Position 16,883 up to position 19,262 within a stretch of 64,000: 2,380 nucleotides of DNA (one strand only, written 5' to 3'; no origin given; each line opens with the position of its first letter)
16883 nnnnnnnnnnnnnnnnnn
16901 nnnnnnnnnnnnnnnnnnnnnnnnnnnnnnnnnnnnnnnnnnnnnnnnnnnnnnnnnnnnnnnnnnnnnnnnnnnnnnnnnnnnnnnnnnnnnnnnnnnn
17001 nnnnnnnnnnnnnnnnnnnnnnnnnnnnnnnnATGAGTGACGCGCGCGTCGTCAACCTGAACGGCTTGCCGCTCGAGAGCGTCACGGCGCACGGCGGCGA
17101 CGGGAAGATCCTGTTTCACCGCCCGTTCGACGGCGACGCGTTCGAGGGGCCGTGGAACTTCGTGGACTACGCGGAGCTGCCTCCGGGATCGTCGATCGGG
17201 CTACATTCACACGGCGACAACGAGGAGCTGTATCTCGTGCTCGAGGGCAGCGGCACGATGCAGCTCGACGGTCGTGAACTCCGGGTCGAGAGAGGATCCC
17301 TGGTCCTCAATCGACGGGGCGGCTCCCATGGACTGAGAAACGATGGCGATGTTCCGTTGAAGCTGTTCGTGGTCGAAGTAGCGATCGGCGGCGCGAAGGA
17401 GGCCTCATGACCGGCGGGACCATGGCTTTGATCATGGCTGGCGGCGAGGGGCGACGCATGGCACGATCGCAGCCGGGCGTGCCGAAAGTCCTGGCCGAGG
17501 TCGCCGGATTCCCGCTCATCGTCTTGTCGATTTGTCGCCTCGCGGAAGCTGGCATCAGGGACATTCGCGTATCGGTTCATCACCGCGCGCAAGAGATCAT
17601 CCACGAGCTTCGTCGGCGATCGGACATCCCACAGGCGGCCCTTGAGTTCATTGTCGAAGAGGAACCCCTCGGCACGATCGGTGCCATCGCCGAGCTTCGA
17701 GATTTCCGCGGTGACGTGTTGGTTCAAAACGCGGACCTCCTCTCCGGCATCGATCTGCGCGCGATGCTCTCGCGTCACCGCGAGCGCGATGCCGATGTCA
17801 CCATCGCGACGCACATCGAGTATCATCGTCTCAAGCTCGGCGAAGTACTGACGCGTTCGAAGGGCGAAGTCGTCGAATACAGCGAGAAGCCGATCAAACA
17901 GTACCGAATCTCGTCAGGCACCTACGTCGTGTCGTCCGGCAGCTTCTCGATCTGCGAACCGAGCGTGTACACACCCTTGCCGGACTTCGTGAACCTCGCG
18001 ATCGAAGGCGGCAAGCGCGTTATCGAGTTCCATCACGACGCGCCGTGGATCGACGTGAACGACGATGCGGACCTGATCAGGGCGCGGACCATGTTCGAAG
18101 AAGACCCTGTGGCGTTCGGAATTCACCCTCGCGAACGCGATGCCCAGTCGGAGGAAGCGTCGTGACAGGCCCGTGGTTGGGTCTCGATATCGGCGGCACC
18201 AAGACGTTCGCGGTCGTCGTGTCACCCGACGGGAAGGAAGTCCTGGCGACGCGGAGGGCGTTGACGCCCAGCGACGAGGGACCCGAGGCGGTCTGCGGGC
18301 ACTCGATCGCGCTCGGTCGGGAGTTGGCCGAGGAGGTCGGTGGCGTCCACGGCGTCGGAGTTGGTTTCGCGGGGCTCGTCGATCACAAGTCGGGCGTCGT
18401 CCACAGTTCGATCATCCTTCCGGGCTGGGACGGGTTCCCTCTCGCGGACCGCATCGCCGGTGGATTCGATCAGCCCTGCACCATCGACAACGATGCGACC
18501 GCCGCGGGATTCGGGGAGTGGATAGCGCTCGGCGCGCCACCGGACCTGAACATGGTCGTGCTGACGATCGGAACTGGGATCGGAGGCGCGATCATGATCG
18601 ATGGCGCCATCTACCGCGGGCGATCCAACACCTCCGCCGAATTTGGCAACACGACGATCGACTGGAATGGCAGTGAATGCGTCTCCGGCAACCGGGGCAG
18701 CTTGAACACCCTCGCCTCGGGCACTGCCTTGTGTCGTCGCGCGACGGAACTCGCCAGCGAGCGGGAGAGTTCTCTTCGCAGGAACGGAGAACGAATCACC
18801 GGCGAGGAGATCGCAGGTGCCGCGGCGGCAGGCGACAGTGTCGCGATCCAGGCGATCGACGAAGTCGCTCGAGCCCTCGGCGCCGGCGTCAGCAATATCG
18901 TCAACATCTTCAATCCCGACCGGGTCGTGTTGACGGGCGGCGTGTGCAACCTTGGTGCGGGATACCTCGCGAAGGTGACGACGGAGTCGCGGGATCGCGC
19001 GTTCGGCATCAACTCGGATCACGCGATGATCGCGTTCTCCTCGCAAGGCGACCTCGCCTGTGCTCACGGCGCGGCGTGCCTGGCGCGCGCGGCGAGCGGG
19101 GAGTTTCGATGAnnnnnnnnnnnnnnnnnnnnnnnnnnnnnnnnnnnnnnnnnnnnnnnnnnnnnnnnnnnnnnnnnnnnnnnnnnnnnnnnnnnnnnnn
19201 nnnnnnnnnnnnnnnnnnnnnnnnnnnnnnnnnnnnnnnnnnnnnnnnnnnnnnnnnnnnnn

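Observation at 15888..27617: Twelve translationally coupled genes plus a convergent GT4: candidate aminocyclitol / pseudosugar biosynthetic system in a PVC-like genome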

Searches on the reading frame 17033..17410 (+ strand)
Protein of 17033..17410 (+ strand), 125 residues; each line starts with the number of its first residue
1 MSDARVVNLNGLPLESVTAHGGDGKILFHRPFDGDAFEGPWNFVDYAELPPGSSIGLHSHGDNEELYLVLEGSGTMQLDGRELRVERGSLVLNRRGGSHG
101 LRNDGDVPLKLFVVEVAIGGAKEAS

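Call 4: search_protein_families(library=pfam, proteins=[window:17033-17410:+], max_evalue=0.01)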
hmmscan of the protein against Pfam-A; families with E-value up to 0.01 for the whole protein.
window:17033-17410:+ (125 aa): 6 families
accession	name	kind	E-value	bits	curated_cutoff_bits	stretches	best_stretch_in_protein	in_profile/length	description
PF07883.17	Cupin_2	-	2.4e-16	59.6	27.2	1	47-114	3-69/70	Cupin domain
PF02311.25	AraC_binding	-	1e-07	32.2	21.1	1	51-116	12-76/135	AraC-like ligand binding domain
PF01050.24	MannoseP_isomer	-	4.5e-05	24.1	23.6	1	48-119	34-103/116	Mannose-6-phosphate isomerase C-terminal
PF12852.13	Cupin_6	-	0.00023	21.4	26.7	1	64-110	35-83/183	Cupin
PF16867.11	DMSP_lyase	-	0.00045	20.4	27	1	57-109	110-160/162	Dimethlysulfonioproprionate lyase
PF12973.13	Cupin_7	-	0.0013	18.9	27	1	45-100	36-86/105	ChrR Cupin-like domain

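Call 5: search_protein_families(library=ncbifam, proteins=[window:17033-17410:+], max_evalue=0.01)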
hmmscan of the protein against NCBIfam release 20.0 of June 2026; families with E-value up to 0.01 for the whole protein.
window:17033-17410:+ (125 aa): 1 family
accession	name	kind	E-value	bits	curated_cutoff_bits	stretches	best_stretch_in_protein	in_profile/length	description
TIGR01479.1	GMP_PMI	equivalog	0.0006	18.7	372.95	1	49-117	382-448/467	mannose-1-phosphate guanylyltransferase/mannose-6-phosphate isomerase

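Call 47: search_solved_structures(query=window:17033-17407:+, max_evalue=0.01)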
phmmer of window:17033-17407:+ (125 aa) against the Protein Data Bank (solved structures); distinct sequences matched with E-value up to 0.01: 32.
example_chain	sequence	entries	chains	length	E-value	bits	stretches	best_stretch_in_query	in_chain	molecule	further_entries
1o4t_A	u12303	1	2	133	6.3e-12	49.2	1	18-115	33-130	putative oxalate decarboxylase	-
6a55_A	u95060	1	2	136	6.7e-07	32.9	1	26-112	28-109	Novel protein with potential Cupin domain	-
6a53_A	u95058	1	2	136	6.8e-07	32.9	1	26-112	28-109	Novel protein with potential Cupin domain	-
5tfz_A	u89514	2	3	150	8.5e-07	32.6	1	26-112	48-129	dimethylsulfoniopropionate lyase DddK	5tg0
3cew_A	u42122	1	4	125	2.5e-06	31.1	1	45-120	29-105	Uncharacterized cupin protein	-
2gu9_A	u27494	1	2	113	4.9e-06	30.1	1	59-111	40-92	tetracenomycin polyketide synthesis protein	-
3h50_A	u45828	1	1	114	5e-06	30.1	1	59-111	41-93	Tetracenomycin polyketide synthesis protein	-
5uqp_A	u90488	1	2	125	5.3e-06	30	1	51-112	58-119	Cupin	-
6a54_A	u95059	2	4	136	1.2e-05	28.9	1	26-112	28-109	Novel protein with potential Cupin domain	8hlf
7zvy_G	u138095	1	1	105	1.8e-05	28.3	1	32-119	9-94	Cupin_2 domain-containing protein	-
7zvy_E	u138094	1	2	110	1.9e-05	28.2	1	32-119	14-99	Cupin_2 domain-containing protein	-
7zvy_B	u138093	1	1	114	2.1e-05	28.1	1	32-118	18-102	Cupin_2 domain-containing protein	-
7zvy_A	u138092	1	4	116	2.2e-05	28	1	32-118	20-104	Cupin_2 domain-containing protein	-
2h0v_A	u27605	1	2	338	2.5e-05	27.8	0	44-104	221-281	Quercetin 2,3-dioxygenase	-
1y3t_A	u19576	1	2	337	2.6e-05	27.8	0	44-104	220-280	Hypothetical protein yxaG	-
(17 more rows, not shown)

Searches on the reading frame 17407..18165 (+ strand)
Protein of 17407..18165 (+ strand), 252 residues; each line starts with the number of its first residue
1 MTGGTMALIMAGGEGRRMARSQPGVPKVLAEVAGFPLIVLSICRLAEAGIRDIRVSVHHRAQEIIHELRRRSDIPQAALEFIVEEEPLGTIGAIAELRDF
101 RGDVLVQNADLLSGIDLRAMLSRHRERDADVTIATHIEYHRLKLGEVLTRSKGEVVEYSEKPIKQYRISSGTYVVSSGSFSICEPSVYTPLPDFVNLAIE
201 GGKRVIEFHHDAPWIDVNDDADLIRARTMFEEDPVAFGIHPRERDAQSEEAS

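Call 4: search_protein_families(library=pfam, proteins=[window:17407-18165:+], max_evalue=0.01)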
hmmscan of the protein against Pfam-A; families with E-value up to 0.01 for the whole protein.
window:17407-18165:+ (252 aa): 3 families
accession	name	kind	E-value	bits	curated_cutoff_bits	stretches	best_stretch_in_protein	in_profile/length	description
PF00483.29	NTP_transferase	-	5.4e-22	79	21.2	1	7-228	2-240/245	Nucleotidyl transferase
PF12804.13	NTP_transf_3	-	4.5e-10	40.4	27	1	7-138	1-125/160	MobA-like NTP transferase domain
PF01128.25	IspD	-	0.0085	16.3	27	0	6-70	2-64/221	2-C-methyl-D-erythritol 4-phosphate cytidylyltransferase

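Call 5: search_protein_families(library=ncbifam, proteins=[window:17407-18165:+], max_evalue=0.01)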
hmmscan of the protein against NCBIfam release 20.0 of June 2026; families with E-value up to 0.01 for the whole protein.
window:17407-18165:+ (252 aa): 34 families (the best 25 are shown)
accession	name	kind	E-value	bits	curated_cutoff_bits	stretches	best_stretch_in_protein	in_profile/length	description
NF052502.1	man1P_GTase_Rv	exception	7.4e-27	94.1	440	1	7-226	3-226/352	mannose-1-phosphate guanylyltransferase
TIGR03992.1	Arch_glmU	subfamily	1.2e-18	67.2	292.1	1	6-229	2-226/393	bifunctional sugar-1-phosphate nucleotidylyltransferase/acetyltransferase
NF045761.1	NAMPUrTaseMurU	equivalog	1.1e-15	58.1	250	1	7-221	3-218/226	N-acetylmuramate alpha-1-phosphate uridylyltransferase MurU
NF041313.1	UDPGP_AglF_Halo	equivalog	1.5e-15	57.3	400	1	7-226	3-230/234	UTP--glucose-1-phosphate uridylyltransferase AglF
NF010935.0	PRK14355.1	equivalog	3.5e-15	55.6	718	1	6-161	5-158/459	bifunctional UDP-N-acetylglucosamine diphosphorylase/glucosamine-1-phosphate N-acetyltransferase GlmU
TIGR01208.1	rmlA_long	equivalog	2.1e-14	53.2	320.25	1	7-229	2-233/353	glucose-1-phosphate thymidylyltransferase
TIGR01173.1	glmU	equivalog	1.3e-13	50.6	366.85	1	7-177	3-174/452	bifunctional UDP-N-acetylglucosamine diphosphorylase/glucosamine-1-phosphate N-acetyltransferase GlmU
NF010932.0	PRK14352.1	equivalog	1.5e-12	47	611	1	5-160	7-162/488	bifunctional UDP-N-acetylglucosamine diphosphorylase/glucosamine-1-phosphate N-acetyltransferase GlmU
NF010934.1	PRK14354.1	equivalog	7.2e-12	44.6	450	1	6-160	1-151/447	bifunctional UDP-N-acetylglucosamine diphosphorylase/glucosamine-1-phosphate N-acetyltransferase GlmU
NF010940.0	PRK14360.1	equivalog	1e-11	44.1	602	1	9-158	6-153/452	bifunctional UDP-N-acetylglucosamine diphosphorylase/glucosamine-1-phosphate N-acetyltransferase GlmU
NF049965.1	GlMnHpPGnyltfHddC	equivalog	1.3e-11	44.6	300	1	7-181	3-173/221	D-glycero-D-manno-heptose 1-phosphate guanosyltransferase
NF010933.0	PRK14353.1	equivalog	1.3e-11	43.8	505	1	5-158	6-156/453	bifunctional UDP-N-acetylglucosamine diphosphorylase/glucosamine-1-phosphate N-acetyltransferase GlmU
NF010938.0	PRK14358.1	equivalog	4.1e-09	35.5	500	1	8-156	11-156/481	bifunctional N-acetylglucosamine-1-phosphate uridyltransferase/glucosamine-1-phosphate acetyltransferase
NF002023.0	PRK00844.1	subfamily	7.4e-09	34.9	458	2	104-169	121-188/408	glucose-1-phosphate adenylyltransferase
NF010936.0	PRK14356.1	equivalog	9.8e-09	34.6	666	1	5-229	6-242/456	bifunctional UDP-N-acetylglucosamine diphosphorylase/glucosamine-1-phosphate N-acetyltransferase GlmU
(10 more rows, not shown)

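Call 85: search_solved_structures(query=window:17407-18162:+, max_evalue=0.000001)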
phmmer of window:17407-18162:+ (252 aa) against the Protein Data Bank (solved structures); distinct sequences matched with E-value up to 0.000001: 9.
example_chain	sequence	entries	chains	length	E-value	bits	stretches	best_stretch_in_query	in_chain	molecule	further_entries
7d72_K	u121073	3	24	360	1.8e-13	53.8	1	7-230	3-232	Mannose-1-phosphate guanyltransferase beta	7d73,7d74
7whr_B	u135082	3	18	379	6e-13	52.1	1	4-231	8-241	Nucleotidyl transferase family protein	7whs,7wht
7x8j_A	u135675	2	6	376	6.4e-12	48.7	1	4-179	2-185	Mannose-1-phosphate guanylyltransferase 1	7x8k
8yre_D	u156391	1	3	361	1.6e-11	47.4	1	7-180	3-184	Mannose-1-phosphate guanylyltransferase 1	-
5xhw_A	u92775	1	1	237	1.1e-10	44.7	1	7-132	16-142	Putative 6-deoxy-D-mannoheptose pathway protein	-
8hhd_A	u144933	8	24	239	4.7e-10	42.6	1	6-225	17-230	Nucleotidyl transferase | N-acetylmuramate alpha-1-phosphate uridylyltransferase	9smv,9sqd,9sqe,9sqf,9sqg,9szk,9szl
6jq8_A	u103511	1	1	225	5.2e-10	42.5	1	8-132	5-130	Putative 6-deoxy-D-mannoheptose pathway protein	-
4y7t_A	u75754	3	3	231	1.6e-08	37.6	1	7-232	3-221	Nucleotidyl transferase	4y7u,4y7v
8x7s_B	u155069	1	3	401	1.5e-07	34.4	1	6-192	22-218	UTP--glucose-1-phosphate uridylyltransferase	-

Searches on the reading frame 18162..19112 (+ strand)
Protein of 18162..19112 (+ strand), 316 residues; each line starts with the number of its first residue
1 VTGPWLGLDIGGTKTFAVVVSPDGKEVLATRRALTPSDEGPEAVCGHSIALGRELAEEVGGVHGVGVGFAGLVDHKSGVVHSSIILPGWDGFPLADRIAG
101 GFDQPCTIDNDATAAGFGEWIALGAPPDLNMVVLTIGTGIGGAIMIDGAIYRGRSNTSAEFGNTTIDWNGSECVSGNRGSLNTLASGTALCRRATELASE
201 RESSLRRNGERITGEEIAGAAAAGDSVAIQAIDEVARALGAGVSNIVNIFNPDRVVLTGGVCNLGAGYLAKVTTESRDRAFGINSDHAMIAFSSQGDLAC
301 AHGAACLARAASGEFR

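Call 4: search_protein_families(library=pfam, proteins=[window:18162-19112:+], max_evalue=0.01)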
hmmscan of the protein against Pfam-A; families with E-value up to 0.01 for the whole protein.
window:18162-19112:+ (316 aa): 2 families
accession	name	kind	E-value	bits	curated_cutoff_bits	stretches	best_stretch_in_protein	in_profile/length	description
PF00480.26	ROK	-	5.1e-52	177.7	22.9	1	6-310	2-293/294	ROK family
PF01869.26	BcrAD_BadFG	-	2.2e-05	24.6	31.5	0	6-35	1-29/271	BadF/BadG/BcrA/BcrD ATPase family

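Call 5: search_protein_families(library=ncbifam, proteins=[window:18162-19112:+], max_evalue=0.01)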
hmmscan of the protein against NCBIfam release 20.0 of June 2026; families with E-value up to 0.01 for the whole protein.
window:18162-19112:+ (316 aa): 13 families
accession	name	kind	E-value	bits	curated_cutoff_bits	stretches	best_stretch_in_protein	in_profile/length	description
TIGR00744.1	ROK_glcA_fam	subfamily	4.5e-45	154.3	260.35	1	6-310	1-310/318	ROK family glucokinase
NF003461.0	PRK05082.1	subfamily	1.8e-31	109.6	283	1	6-309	4-287/291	N-acetylmannosamine kinase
NF047937.1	TransRegNagC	equivalog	3.8e-31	108.7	650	1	63-263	141-339/399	DNA-binding transcriptional regulator NagC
NF047821.1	NactlManKinNanK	equivalog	9.8e-29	100.8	450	1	6-284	4-265/288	N-acetylmannosamine kinase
NF049930.1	TransRegMlc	equivalog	9.2e-28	97.6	530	1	62-294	146-376/405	sugar metabolism global transcriptional regulator Mlc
NF007251.0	PRK09698.1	equivalog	6.1e-27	94.7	253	1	4-310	7-298/304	allose kinase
NF007108.0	PRK09557.1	equivalog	9e-27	94.2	443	1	6-307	4-299/303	fructokinase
NF042998.1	bglucokin_BglK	equivalog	1.9e-26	93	550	1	8-304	6-281/291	beta-glucoside kinase BglK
NF045551.1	GK_Pyrobac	equivalog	7.6e-25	87.8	500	1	5-310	2-282/294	ATP-dependent glucokinase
NF009835.0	PRK13310.1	equivalog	1.7e-20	73.5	380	1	6-306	3-298/303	N-acetylglucosamine kinase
NF045942.1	PolPhglucPhase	equivalog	3.4e-14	53.2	250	1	6-168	3-158/242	polyphosphate--glucose phosphotransferase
NF009836.0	PRK13311.1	equivalog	9.8e-11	41.3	551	1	6-166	3-160/256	N-acetyl-D-glucosamine kinase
NF045550.1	FrctkaseScrK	equivalog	1.6e-06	27.8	400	1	7-168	7-161/293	fructokinase ScrK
